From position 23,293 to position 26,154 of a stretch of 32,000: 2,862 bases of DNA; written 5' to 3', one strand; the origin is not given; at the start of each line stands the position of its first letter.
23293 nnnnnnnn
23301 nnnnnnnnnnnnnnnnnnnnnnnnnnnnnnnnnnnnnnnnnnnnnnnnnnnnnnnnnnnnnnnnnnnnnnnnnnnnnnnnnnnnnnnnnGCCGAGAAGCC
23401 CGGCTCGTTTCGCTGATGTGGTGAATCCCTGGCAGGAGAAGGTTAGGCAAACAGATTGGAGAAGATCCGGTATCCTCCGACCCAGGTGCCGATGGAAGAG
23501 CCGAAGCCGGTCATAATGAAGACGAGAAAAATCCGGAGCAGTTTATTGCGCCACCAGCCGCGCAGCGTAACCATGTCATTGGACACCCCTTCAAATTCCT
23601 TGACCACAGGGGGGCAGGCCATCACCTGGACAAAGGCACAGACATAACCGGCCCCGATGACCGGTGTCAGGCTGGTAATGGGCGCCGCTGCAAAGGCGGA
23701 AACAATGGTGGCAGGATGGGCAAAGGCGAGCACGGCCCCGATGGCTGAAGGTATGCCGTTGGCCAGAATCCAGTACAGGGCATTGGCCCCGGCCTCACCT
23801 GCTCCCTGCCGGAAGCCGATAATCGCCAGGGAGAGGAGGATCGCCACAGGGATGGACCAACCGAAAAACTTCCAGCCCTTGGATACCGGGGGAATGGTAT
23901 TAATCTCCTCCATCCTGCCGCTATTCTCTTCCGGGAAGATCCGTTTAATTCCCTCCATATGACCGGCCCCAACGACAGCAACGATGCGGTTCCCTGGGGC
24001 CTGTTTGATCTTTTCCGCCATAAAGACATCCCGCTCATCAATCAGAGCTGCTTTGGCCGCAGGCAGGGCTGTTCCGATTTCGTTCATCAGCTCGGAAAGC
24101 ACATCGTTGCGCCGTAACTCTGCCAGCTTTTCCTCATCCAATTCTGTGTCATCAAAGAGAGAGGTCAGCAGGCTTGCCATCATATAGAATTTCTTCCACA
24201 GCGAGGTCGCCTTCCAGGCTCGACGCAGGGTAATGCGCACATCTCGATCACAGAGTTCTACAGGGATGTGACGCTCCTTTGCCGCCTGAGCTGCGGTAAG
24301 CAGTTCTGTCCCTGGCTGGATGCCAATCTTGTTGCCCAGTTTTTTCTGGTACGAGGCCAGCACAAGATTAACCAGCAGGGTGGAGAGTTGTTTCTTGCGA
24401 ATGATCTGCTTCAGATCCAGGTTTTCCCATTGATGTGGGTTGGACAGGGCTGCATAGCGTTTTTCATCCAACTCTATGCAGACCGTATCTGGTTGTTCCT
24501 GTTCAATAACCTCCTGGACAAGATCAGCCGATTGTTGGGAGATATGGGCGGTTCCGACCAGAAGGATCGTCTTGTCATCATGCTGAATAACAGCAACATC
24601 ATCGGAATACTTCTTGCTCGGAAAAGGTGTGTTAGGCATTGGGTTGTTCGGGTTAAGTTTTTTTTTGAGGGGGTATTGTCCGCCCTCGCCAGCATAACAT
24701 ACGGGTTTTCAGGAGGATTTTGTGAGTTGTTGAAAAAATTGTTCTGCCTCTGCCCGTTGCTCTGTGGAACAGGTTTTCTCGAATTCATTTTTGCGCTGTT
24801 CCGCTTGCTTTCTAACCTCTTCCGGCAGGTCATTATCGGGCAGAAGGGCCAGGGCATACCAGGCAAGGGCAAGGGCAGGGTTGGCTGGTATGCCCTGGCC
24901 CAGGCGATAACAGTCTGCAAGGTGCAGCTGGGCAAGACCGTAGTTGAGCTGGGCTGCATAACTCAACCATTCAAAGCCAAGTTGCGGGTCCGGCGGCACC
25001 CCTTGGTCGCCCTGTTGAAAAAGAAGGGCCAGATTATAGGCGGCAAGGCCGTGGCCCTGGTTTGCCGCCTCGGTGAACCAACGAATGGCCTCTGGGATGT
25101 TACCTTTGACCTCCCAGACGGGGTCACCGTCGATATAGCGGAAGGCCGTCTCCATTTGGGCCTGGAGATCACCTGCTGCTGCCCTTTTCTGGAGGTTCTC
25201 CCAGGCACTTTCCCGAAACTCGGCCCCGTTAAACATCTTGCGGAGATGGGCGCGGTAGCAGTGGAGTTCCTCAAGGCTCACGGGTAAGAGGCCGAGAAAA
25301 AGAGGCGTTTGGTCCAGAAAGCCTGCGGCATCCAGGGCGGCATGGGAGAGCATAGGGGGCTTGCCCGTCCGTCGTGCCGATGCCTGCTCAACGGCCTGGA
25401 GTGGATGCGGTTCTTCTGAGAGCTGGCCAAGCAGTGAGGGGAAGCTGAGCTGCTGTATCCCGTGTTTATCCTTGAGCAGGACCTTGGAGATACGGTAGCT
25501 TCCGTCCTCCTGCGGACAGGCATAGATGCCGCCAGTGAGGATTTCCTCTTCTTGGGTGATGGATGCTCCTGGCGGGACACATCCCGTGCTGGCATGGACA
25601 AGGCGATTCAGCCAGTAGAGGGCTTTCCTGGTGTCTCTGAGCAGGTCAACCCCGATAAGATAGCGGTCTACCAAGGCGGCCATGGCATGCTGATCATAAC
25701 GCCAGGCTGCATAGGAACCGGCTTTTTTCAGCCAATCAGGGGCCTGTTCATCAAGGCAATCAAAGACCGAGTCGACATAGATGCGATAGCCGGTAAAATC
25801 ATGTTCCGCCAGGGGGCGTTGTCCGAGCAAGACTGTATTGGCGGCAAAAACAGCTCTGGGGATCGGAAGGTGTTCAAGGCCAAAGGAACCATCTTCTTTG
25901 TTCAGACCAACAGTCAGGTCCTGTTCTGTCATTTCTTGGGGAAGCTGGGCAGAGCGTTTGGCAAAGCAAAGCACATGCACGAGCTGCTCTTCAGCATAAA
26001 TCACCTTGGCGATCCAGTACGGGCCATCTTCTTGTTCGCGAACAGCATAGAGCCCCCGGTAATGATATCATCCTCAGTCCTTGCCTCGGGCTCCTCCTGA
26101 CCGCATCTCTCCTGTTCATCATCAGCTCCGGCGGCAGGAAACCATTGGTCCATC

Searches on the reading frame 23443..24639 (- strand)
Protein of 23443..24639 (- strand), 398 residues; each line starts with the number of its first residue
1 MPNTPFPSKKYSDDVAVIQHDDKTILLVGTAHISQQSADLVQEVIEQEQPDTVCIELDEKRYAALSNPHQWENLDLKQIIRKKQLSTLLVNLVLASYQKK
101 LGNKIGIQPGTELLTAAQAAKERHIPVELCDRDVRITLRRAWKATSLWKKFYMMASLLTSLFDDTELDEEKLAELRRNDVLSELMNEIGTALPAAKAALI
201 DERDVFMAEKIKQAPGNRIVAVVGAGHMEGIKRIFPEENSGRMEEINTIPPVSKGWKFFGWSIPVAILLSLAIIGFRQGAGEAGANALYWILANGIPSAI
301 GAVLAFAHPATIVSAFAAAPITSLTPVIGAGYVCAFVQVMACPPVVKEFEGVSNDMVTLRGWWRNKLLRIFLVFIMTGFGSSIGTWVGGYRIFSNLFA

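Call 3: search_protein_families(library=pfam, proteins=[window:23443-24639:-], max_evalue=1)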
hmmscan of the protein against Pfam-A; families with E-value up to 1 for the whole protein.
window:23443-24639:- (398 aa): 3 families
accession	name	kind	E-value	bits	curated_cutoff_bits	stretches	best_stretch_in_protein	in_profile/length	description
PF01963.22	TraB_PrgY_gumN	-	9.8e-40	137.5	26.8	1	17-234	4-250/263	TraB/PrgY/gumN family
PF18950.5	DUF5694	-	0.0088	16.9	27.5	1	209-247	141-182/185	Family of unknown function (DUF5694)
PF14551.11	MCM_N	-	0.19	12.6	24.9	0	8-47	18-57/95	MCM N-terminal domain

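Call 4: search_protein_families(library=ncbifam, proteins=[window:23443-24639:-], max_evalue=1)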
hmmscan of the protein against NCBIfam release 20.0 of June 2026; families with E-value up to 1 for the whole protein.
window:23443-24639:- (398 aa): 1 family
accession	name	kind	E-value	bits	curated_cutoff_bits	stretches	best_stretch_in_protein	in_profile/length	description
TIGR00261.1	traB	subfamily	7.1e-96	321.4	178.35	1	21-394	2-377/380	TraB family protein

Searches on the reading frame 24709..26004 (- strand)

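Call 3: search_protein_families(library=pfam, proteins=[window:24709-26004:-], max_evalue=1)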
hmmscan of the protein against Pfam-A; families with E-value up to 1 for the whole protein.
window:24709-26004:- (431 aa): 2 families
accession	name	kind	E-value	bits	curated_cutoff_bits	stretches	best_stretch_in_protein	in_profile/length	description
PF08238.18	Sel1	-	2.6e-24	85.2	30.7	4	321-355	3-36/36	Sel1 repeat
PF23310.1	TPR_27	-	0.05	13.7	27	0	304-333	46-77/110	Plant tetratrico peptide repeats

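Call 4: search_protein_families(library=ncbifam, proteins=[window:24709-26004:-], max_evalue=1)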
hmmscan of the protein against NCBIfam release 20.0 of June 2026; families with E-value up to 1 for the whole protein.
window:24709-26004:- (431 aa): 2 families
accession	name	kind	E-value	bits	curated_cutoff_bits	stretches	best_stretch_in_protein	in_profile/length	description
NF033786.1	phenyl_MerG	equivalog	4.9e-07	29.9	350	1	304-352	130-178/217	phenylmercury resistance protein MerG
NF038194.1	AlgK_TPR_lipo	equivalog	0.0023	16.7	700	1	302-426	317-432/448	alginate biosynthesis TPR repeat lipoprotein AlgK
